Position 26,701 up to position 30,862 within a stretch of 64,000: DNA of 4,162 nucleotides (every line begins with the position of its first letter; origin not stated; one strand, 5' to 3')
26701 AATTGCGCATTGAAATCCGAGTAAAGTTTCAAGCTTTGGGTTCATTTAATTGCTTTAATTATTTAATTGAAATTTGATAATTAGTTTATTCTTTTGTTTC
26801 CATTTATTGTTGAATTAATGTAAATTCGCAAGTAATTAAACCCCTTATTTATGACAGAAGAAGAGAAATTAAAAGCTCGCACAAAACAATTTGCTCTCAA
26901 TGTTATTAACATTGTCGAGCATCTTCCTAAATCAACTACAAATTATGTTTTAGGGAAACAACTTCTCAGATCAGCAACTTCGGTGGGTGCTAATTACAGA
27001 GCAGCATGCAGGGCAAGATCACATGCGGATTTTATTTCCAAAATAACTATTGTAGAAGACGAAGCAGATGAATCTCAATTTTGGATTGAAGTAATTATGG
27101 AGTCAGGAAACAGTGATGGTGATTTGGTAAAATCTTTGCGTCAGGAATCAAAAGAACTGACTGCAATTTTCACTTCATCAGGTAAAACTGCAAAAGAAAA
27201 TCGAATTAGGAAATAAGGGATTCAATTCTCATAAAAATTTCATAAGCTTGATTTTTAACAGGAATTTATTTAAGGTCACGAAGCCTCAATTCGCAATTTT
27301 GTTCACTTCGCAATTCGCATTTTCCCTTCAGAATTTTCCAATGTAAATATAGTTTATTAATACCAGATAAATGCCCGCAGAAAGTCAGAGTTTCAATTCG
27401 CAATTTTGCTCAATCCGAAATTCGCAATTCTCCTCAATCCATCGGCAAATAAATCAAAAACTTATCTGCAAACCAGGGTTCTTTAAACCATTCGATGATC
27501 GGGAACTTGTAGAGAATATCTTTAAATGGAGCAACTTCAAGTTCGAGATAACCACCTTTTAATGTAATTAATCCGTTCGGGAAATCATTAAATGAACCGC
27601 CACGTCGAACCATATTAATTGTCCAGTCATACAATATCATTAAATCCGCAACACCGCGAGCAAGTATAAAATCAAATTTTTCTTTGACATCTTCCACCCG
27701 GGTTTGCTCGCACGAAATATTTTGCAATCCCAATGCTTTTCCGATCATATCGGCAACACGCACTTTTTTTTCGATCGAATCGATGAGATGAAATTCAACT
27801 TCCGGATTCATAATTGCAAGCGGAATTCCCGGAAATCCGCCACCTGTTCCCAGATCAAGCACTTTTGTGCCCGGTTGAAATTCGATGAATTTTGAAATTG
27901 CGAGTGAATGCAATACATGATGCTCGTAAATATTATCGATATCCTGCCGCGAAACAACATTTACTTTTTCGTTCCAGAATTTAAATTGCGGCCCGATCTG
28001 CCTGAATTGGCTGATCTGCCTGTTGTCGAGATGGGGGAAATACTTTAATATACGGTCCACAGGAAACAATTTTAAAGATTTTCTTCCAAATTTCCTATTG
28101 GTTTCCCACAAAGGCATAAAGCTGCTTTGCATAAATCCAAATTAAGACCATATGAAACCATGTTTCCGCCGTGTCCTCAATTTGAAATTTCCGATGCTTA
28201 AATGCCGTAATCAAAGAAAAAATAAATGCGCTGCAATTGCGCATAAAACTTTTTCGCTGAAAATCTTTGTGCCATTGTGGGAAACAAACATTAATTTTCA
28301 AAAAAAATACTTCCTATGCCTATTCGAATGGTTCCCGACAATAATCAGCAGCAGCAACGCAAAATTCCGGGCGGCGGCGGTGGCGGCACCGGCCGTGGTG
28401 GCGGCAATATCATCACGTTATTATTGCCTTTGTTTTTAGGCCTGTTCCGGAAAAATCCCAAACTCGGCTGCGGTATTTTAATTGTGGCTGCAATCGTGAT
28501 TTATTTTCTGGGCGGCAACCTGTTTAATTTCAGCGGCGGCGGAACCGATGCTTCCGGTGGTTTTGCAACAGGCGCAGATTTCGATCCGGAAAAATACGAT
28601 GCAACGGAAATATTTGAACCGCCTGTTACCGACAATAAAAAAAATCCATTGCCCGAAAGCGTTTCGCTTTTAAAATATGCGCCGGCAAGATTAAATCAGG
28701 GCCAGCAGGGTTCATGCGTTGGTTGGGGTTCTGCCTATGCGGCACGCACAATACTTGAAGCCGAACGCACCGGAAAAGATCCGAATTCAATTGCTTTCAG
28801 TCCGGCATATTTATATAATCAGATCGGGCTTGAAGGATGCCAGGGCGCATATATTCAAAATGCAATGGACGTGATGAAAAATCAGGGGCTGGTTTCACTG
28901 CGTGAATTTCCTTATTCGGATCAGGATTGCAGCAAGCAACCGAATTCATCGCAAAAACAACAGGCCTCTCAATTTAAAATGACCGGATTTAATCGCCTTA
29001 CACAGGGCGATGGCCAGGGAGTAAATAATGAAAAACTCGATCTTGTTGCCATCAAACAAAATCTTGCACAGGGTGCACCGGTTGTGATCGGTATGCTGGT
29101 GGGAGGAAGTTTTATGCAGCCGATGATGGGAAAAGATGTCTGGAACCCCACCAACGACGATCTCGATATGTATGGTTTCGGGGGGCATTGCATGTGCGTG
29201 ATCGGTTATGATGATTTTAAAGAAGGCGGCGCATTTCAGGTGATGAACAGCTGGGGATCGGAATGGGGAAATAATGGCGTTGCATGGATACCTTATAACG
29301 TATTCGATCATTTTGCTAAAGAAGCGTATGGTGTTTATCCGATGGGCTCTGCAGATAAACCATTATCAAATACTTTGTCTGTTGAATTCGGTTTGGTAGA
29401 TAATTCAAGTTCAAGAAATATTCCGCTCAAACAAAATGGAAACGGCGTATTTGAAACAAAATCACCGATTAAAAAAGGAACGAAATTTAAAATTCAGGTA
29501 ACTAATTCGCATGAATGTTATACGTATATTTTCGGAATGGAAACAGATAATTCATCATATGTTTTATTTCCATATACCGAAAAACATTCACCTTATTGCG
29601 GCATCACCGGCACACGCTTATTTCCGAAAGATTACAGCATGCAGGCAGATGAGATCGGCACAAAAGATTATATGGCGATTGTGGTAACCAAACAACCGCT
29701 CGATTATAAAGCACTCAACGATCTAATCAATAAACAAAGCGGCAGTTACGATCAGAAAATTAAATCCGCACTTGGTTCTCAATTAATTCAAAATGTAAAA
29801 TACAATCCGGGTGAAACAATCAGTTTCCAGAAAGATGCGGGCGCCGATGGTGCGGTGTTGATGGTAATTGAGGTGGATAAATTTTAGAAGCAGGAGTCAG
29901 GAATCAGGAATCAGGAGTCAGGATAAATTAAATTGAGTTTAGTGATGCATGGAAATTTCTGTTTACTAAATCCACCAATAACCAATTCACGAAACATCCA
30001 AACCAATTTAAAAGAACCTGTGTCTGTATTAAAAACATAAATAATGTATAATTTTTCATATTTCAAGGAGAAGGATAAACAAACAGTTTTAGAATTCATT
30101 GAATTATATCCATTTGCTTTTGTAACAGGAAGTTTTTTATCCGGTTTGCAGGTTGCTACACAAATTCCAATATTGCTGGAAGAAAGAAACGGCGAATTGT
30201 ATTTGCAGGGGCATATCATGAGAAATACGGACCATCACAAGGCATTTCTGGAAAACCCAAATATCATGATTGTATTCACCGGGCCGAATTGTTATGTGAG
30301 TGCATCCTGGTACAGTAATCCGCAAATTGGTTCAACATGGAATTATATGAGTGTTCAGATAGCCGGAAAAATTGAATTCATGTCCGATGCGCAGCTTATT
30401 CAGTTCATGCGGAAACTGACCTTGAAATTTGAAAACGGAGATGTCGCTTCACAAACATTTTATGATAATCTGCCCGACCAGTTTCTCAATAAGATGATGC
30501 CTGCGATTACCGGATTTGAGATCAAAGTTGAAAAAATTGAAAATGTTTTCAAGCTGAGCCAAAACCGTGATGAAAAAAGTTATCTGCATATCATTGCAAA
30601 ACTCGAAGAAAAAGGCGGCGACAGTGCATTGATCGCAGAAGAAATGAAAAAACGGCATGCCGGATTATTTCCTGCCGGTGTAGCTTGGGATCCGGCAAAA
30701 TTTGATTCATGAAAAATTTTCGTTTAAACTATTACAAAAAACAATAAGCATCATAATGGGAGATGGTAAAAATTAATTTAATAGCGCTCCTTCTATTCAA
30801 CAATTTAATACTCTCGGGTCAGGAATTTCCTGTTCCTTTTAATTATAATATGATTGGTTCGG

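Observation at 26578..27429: Four-helix-bundle (Avd / 23S-IVS family) gene sitting in the loop of a nested two-tier inverted repeat between convergent genes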

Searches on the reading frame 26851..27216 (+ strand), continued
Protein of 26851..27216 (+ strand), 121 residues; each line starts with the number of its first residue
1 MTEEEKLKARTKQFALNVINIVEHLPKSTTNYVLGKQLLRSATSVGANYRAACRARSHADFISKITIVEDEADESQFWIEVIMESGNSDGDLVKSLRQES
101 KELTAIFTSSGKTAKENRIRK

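Call 97: search_dna_similar(query=window:26851-27213:+, collection=phages, mode=protein, max_rows=25, max_evalue=0.001)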
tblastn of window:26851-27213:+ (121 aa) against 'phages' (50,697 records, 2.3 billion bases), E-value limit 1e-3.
Records with a match: 2; places in all: 2; records where one place covers at least 80% of the query: 2.
Best place of each record, by identity: <60% 2.
By first word of the organism name: Bacteriophage 2.
By host as written in the record: - 2.
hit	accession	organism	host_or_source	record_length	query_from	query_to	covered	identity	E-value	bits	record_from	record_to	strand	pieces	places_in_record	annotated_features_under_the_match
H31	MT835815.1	Bacteriophage sp.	human fecal samples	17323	1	117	97%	32.5%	4e-14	72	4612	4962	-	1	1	record has no annotation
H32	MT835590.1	Bacteriophage sp.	human fecal samples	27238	1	118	98%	32.2%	2e-10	62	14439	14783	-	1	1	record has no annotation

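Call 98: get_annotated_region(hit=H10, flank=600)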
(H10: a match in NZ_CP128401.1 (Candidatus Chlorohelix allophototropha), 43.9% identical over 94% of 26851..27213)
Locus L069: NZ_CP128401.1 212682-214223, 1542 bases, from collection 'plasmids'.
description: Candidatus Chlorohelix allophototropha isolate L227-S17 plasmid unnamed1, complete sequence
organism: Candidatus Chlorohelix allophototropha (NCBI taxid 3003348)
taxonomy: Bacteria; Chloroflexota; Chloroflexia; Candidatus Chloroheliales; Candidatus Chloroheliaceae; Candidatus Chlorohelix; Candidatus Chlorohelix allophototropha
host: -; source: Single colony of Candidatus Chlorohelix allophototropha from a non-axenic enrichment (subculture 19.9); ...; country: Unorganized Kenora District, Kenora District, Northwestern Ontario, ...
typing (MOB-suite, as given by PLSDB): non-mobilizable
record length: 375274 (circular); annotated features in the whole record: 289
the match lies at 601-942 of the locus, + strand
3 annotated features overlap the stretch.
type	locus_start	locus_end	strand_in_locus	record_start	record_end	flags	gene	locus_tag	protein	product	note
CDS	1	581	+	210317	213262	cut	-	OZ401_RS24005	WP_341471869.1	helicase-related protein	-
CDS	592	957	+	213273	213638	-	-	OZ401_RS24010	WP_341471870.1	four helix bundle protein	-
CDS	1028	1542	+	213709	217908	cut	-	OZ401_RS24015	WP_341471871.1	N-6 DNA methylase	GO:0006306 - DNA methylation [Evidence IEA]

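Call 99: get_annotated_region(hit=H17, flank=600)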
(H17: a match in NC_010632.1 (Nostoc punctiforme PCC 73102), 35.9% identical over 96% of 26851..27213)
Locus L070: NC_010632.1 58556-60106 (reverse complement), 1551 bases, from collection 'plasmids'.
description: Nostoc punctiforme PCC 73102 plasmid pNPUN02, complete sequence
organism: Nostoc punctiforme PCC 73102 (NCBI taxid 63737)
taxonomy: Bacteria; Cyanobacteriota; Cyanophyceae; Nostocales; Nostocaceae; Nostoc; Nostoc punctiforme; Nostoc punctiforme PCC 73102
host: -; source: -; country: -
typing (MOB-suite, as given by PLSDB): conjugative; replicon rep_cluster_317; relaxase MOBV; mating-pair formation MPF_T
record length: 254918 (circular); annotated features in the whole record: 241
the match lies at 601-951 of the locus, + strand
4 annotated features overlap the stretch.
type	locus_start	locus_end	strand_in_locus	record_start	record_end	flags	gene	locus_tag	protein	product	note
CDS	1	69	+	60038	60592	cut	-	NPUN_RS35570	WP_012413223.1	hypothetical protein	-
CDS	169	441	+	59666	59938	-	-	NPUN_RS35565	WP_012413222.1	hypothetical protein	-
CDS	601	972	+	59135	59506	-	-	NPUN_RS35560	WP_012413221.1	four helix bundle protein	-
CDS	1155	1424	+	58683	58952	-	-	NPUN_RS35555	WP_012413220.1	hypothetical protein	-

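Call 100: get_annotated_region(hit=H20, flank=600)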
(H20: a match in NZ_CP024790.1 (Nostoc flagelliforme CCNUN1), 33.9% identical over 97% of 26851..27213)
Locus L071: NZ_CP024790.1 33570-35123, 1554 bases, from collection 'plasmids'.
description: Nostoc flagelliforme CCNUN1 plasmid pNFSY05, complete sequence
organism: Nostoc flagelliforme CCNUN1 (NCBI taxid 2038116)
taxonomy: Bacteria; Cyanobacteriota; Cyanophyceae; Nostocales; Nostocaceae; Nostoc; Nostoc flagelliforme; Nostoc flagelliforme CCNUN1
host: -; source: cell culture,desert soil; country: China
typing (MOB-suite, as given by PLSDB): non-mobilizable; replicon rep_cluster_317
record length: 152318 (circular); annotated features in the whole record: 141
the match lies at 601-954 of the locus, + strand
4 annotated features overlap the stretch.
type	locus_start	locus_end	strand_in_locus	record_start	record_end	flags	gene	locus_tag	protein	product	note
CDS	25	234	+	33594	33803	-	-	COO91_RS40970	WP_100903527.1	hypothetical protein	-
CDS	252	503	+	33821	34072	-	-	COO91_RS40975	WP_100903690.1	hypothetical protein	-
CDS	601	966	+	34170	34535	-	-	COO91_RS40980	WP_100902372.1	four helix bundle protein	-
CDS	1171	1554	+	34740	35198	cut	-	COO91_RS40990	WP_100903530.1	DUF1392 domain-containing protein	-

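Call 101: get_annotated_region(hit=H27, flank=600)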
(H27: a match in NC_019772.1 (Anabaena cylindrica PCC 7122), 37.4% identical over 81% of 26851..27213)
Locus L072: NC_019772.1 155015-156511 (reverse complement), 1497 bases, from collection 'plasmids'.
description: Anabaena cylindrica PCC 7122 plasmid pANACY.01, complete sequence
organism: Anabaena cylindrica PCC 7122 (NCBI taxid 272123)
taxonomy: Bacteria; Cyanobacteriota; Cyanophyceae; Nostocales; Nostocaceae; Anabaena; Anabaena cylindrica; Anabaena cylindrica PCC 7122
host: -; source: water, most likely pond; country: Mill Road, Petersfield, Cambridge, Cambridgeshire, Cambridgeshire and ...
typing (MOB-suite, as given by PLSDB): conjugative; replicon rep_cluster_345; relaxase MOBP; mating-pair formation MPF_T
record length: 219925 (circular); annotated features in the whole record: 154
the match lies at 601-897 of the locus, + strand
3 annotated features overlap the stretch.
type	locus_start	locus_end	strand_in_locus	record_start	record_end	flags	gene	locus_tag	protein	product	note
CDS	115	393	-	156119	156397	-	cas2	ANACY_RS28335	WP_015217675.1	CRISPR-associated endonuclease Cas2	GO:0043571 - maintenance of CRISPR repeat elements [Evidence IEA]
CDS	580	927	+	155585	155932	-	-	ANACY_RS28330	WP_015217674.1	four helix bundle protein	-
CDS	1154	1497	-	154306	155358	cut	cas1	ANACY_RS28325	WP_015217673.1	CRISPR-associated endonuclease Cas1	GO:0043571 - maintenance of CRISPR repeat elements [Evidence IEA]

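Call 102: get_annotated_region(hit=H31, flank=600)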
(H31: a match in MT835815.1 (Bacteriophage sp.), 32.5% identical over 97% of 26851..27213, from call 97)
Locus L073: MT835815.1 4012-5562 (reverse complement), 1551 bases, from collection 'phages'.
description: UNVERIFIED: Bacteriophage sp. clone scaffold_749 genomic sequence.
organism: Bacteriophage sp. (NCBI taxid 38018)
taxonomy: Viruses
host: -; source: human fecal samples; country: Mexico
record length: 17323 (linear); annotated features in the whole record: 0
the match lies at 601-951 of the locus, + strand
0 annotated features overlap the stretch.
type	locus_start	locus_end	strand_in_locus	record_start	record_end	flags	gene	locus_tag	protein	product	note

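Call 103: get_annotated_region(hit=H32, flank=600)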
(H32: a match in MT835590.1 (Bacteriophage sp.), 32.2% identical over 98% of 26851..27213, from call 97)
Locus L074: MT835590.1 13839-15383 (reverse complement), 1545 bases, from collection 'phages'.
description: UNVERIFIED: Bacteriophage sp. clone scaffold_249 genomic sequence.
organism: Bacteriophage sp. (NCBI taxid 38018)
taxonomy: Viruses
host: -; source: human fecal samples; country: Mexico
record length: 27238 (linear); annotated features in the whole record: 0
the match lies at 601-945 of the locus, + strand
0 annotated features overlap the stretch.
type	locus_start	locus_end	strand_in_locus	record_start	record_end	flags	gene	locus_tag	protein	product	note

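Call 116: search_protein_representatives(protein=window:26851-27213:+)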
Query: 121 residues. Proteins with E-value up to 0.001 (for the whole library): 9851; up to 1e-10: 3155; up to 1e-30: 12. The best 150 are listed.
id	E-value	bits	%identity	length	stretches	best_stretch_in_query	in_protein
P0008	4.7e-41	155.4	65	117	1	4-118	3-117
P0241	2.9e-33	130.4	56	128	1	1-118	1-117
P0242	4.2e-33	129.9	58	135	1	4-118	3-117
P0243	1.2e-32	128.4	56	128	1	2-118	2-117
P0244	1.3e-32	128.4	57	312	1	3-119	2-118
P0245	1.3e-32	128.3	55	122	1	4-118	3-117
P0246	6.7e-32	126.0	56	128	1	3-115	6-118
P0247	7.7e-32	125.8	59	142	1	4-118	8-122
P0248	1.5e-31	124.9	56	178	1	5-117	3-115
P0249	1.8e-31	124.7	56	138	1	4-120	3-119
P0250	1.8e-31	124.6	55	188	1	4-117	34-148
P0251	7.8e-31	122.6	55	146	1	5-118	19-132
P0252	1.4e-30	121.8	55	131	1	4-117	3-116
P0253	2.1e-30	121.2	54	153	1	5-118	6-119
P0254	2.6e-30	120.9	55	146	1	3-118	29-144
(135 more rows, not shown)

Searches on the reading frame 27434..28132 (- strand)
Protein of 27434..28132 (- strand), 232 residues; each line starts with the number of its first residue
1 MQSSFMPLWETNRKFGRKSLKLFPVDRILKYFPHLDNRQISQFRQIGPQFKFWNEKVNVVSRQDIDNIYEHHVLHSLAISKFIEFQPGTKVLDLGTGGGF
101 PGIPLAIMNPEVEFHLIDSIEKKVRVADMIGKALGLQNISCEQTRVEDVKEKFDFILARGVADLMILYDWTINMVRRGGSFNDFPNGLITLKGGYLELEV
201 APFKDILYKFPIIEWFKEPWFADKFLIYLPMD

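Call 6: search_protein_families(library=pfam, proteins=[window:27434-28132:-])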
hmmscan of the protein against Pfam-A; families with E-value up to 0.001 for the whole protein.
window:27434-28132:- (232 aa): 5 families
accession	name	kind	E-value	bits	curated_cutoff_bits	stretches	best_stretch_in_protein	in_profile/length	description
PF02527.21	GidB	-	1.2e-34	119.7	27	1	49-181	11-144/184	rRNA small subunit methyltransferase G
PF13847.12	Methyltransf_31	-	1.3e-12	48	27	1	87-173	3-95/145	Methyltransferase domain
PF05175.20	MTS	-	1.9e-05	24.8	23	1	87-157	31-103/170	Methyltransferase small domain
PF08242.18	Methyltransf_12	-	0.00026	22.1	30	0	92-163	1-76/98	Methyltransferase domain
PF13649.12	Methyltransf_25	-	0.00037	21.6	27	1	91-161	1-73/97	Methyltransferase domain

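Call 7: search_protein_families(library=ncbifam, proteins=[window:27434-28132:-])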
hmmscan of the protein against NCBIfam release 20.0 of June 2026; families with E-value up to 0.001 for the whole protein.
window:27434-28132:- (232 aa): 5 families
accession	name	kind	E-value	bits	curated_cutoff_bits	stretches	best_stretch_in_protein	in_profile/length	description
TIGR00138.1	rsmG_gidB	equivalog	6.2e-34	117.2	99.5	1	51-181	9-140/183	16S rRNA (guanine(527)-N(7))-methyltransferase RsmG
TIGR01983.1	UbiG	equivalog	1.2e-07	31.3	102.95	1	78-160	49-124/228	bifunctional 2-polyprenyl-6-hydroxyphenol methylase/3-demethylubiquinol 3-O-methyltransferase UbiG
TIGR00536.1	hemK_fam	subfamily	3.2e-06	26.4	115.5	1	59-156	92-186/286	HemK family protein methyltransferase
TIGR03534.1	RF_mod_PrmC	equivalog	1.1e-05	25.1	199.1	1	82-158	83-162/253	peptide chain release factor N(5)-glutamine methyltransferase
NF006138.0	PRK08287.1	equivalog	3.2e-05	23.9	210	1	76-180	21-126/189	decarboxylating cobalt-precorrin-6B (C(15))-methyltransferase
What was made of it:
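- On 23S rRNA intervening sequence (IVS): The flanks are a peptidase gene and rsmG (calls 6, 7).
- Checked: The flanking genes are an M1 peptidase and rsmG (calls 6, 7).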

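Call 71: find_homologous_proteins(query=window:27437-28132:-, max_evalue=1e-40)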
Query window:27437-28132:- (232 aa): 6867 proteins with E <= 1e-40 among 8000 candidates; the best 120 are listed.
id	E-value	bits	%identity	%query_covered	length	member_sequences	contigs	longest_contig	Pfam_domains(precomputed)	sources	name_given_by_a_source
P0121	2.8e-139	481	90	100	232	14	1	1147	PF13847.13,PF02527.22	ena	-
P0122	1.3e-111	390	77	90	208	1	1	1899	PF13847.13,PF03848.21,PF05175.21,PF13649.13,PF02527.22,PF08242.19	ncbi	-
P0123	3.5e-110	385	76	90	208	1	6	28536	PF13847.13,PF05175.21,PF13649.13,PF02527.22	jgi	-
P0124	6.0e-110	384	75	90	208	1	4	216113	PF13847.13,PF05175.21,PF13649.13,PF02527.22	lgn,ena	-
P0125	1.2e-109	384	72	97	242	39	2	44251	PF13847.13,PF02527.22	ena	-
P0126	1.0e-108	380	76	88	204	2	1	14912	PF13847.13,PF05175.21,PF02527.22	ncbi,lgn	-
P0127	1.5e-108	380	75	90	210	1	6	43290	PF13847.13,PF05175.21,PF02527.22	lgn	-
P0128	1.9e-108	380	76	90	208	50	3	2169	PF13847.13,PF13649.13,PF02527.22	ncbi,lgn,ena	-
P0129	2.5e-108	379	76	90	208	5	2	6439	PF13847.13,PF05175.21,PF13649.13,PF02527.22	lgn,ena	-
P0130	1.3e-105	370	74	91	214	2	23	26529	PF13847.13,PF05175.21,PF02527.22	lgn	-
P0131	2.5e-105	369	74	90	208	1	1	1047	PF13847.13,PF13649.13,PF02527.22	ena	-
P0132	4.3e-105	369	74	91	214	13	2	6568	PF13847.13,PF05175.21,PF02527.22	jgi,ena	-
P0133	1.8e-104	367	74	88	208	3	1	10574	PF13847.13,PF02527.22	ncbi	-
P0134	1.6e-103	363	74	90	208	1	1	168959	PF13847.13,PF13649.13,PF02527.22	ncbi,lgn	ncbi:MAG: 16S rRNA (guanine(527)-N(7))-methyltransferase RsmG [Chitinophagales bacterium]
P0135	5.0e-103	362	71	90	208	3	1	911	PF13847.13,PF05175.21,PF13649.13,PF02527.22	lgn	-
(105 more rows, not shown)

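Call 72: find_encoding_contigs(protein=P0124, flank=5000, max_places=4)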
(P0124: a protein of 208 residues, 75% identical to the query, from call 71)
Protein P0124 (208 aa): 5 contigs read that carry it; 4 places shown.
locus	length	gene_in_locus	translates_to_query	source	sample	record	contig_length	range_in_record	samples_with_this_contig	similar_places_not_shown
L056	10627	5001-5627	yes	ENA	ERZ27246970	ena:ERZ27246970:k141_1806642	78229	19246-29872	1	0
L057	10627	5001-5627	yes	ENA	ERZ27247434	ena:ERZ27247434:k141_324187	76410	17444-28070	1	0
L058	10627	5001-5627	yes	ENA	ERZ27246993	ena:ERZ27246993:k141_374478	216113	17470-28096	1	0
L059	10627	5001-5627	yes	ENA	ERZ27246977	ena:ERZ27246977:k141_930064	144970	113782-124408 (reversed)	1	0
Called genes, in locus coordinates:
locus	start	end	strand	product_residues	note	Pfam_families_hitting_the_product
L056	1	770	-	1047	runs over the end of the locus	PF14870:PSII_BNR (faint), PF15902:Sortilin-Vps10 (weak), PF18962:Por_Secre_tail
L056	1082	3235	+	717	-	PF10459:Peptidase_S46, PF13365:Trypsin_2 (faint)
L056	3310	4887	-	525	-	PF00112:Peptidase_C1, PF13529:Peptidase_C39_2 (faint), PF14326:DUF4384 (weak)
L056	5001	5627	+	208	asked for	PF02527:GidB, PF05175:MTS (weak), PF13847:Methyltransf_31, PF13649:Methyltransf_25 (weak)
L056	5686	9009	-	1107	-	PF01433:Peptidase_M1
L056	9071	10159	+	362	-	PF00633:HHH (faint), PF12826:HHH_2 (weak), PF14520:HHH_5, PF02481:DNA_processg_A, PF17782:WHD_DprA (faint)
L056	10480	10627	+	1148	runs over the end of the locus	PF13517:FG-GAP_3 (weak)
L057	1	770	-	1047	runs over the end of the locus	PF14870:PSII_BNR (faint), PF15902:Sortilin-Vps10 (weak), PF18962:Por_Secre_tail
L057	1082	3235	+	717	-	PF10459:Peptidase_S46, PF13365:Trypsin_2 (faint)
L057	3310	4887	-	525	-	PF00112:Peptidase_C1, PF13529:Peptidase_C39_2 (weak), PF14326:DUF4384 (weak)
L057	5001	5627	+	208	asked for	PF02527:GidB, PF05175:MTS (weak), PF13847:Methyltransf_31, PF13649:Methyltransf_25 (weak)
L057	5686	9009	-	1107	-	PF01433:Peptidase_M1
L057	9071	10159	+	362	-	PF00633:HHH (faint), PF12826:HHH_2 (weak), PF14520:HHH_5, PF02481:DNA_processg_A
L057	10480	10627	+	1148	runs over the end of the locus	PF13517:FG-GAP_3 (faint)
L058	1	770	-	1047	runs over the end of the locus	PF14870:PSII_BNR (faint), PF15902:Sortilin-Vps10 (weak), PF18962:Por_Secre_tail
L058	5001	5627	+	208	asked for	PF02527:GidB, PF05175:MTS (weak), PF13847:Methyltransf_31, PF13649:Methyltransf_25 (weak)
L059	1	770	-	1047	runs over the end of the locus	PF14870:PSII_BNR (faint), PF15902:Sortilin-Vps10 (weak), PF18962:Por_Secre_tail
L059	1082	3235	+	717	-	PF10459:Peptidase_S46, PF13365:Trypsin_2 (faint)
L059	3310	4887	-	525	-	PF00112:Peptidase_C1, PF13529:Peptidase_C39_2 (faint), PF14326:DUF4384 (weak)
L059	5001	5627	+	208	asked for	PF02527:GidB, PF05175:MTS (weak), PF13847:Methyltransf_31, PF13649:Methyltransf_25 (weak)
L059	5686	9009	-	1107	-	PF01433:Peptidase_M1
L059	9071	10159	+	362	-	PF00633:HHH (faint), PF12826:HHH_2 (weak), PF14520:HHH_5, PF02481:DNA_processg_A, PF17782:WHD_DprA (faint)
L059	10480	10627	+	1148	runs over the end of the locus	PF13517:FG-GAP_3 (weak), PF18962:Por_Secre_tail (faint)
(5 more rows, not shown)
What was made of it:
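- On Diversity-generating retroelement: Synteny in L056 shows the same set (call 72).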

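Call 73: find_encoding_contigs(protein=P0125, flank=5000, max_places=4)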
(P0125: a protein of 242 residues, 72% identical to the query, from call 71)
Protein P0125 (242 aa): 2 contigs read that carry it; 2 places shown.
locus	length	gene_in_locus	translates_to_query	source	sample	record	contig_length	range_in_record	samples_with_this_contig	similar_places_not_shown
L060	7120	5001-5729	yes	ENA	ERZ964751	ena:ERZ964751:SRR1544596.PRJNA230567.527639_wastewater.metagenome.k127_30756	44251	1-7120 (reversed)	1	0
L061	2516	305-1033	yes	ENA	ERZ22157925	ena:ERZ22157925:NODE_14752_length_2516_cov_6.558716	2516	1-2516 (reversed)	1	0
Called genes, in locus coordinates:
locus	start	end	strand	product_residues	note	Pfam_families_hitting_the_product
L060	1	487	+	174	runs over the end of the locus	-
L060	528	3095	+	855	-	PF13271:DUF4062, PF00931:NB-ARC (weak), PF25872:HTH_77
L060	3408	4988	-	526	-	PF00112:Peptidase_C1, PF14326:DUF4384 (weak)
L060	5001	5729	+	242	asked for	PF02527:GidB, PF13847:Methyltransf_31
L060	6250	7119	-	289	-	?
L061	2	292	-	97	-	?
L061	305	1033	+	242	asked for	PF02527:GidB, PF13847:Methyltransf_31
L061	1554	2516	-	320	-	?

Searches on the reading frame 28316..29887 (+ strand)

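Call 107: search_protein_families(library=pfam, proteins=[window:28316-29887:+], max_evalue=0.00001)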
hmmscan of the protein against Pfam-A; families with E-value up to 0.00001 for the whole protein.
window:28316-29887:+ (523 aa): 2 families
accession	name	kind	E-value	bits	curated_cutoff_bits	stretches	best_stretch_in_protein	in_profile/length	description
PF00112.29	Peptidase_C1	-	2.4e-16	60.9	20.7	1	127-329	19-206/220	Papain family cysteine protease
PF14326.11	DUF4384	-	7.4e-08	32.8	27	1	386-461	3-81/81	Domain of unknown function (DUF4384)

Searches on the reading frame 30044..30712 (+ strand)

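Call 107: search_protein_families(library=pfam, proteins=[window:30044-30712:+], max_evalue=0.00001)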
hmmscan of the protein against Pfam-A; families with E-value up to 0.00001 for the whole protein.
window:30044-30712:+ (222 aa): 1 family
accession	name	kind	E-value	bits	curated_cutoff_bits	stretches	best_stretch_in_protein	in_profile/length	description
PF04299.18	FMN_bind_2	-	6.7e-38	130.4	22.4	1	1-164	1-168/168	Putative FMN-binding domain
